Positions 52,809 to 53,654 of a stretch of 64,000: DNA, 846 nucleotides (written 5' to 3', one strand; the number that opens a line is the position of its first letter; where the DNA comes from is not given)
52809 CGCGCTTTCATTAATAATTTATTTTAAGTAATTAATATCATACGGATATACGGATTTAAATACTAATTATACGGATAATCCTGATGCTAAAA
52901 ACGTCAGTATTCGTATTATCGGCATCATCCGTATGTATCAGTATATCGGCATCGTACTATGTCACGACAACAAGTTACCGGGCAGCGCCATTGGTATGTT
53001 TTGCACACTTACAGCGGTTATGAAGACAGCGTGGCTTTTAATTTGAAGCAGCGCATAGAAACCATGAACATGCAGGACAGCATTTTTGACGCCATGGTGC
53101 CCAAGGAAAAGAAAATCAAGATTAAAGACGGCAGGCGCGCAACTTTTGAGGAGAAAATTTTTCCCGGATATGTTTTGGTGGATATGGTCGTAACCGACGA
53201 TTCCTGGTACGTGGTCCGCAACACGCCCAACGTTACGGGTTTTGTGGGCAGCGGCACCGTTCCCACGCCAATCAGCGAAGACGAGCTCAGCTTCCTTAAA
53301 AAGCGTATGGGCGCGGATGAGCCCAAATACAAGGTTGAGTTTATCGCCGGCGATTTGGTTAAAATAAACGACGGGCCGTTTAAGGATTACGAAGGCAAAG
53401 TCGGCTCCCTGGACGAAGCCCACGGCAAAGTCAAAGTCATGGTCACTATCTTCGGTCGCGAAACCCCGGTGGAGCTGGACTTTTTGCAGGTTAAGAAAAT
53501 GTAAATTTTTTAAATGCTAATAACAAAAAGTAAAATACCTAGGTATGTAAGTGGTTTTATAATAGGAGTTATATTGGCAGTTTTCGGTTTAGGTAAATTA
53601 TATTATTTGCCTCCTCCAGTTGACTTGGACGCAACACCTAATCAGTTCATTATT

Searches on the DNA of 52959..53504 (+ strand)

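Call 46: search_with_rna_model(model_id=R1, sources=[L122, L123, L124, L125, L001], filters=off, max_evalue=1)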
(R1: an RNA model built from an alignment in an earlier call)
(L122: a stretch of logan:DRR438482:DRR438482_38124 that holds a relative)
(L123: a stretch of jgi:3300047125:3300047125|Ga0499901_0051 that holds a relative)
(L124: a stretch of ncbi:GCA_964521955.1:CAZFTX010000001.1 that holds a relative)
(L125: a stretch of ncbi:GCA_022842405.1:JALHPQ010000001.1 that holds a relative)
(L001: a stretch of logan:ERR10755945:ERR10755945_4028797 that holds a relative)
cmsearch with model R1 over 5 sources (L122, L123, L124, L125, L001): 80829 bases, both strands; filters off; matches with E-value up to 1: 7.
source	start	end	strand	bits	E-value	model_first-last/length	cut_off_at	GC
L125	152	182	+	38.5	1.7e-09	1-31/31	no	0.55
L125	185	217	-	27.1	6.9e-06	1-31/31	no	0.52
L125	10591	10633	+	25.3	2.7e-05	1-31/31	no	0.53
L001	4420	4460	+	22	0.00029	1-31/31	no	0.59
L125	10633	10663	-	20.7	0.00075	1-31/31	no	0.48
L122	14265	14295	+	18.9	0.0028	1-31/31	no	0.32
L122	10964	10980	-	12.6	0.28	1-31/31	no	0.29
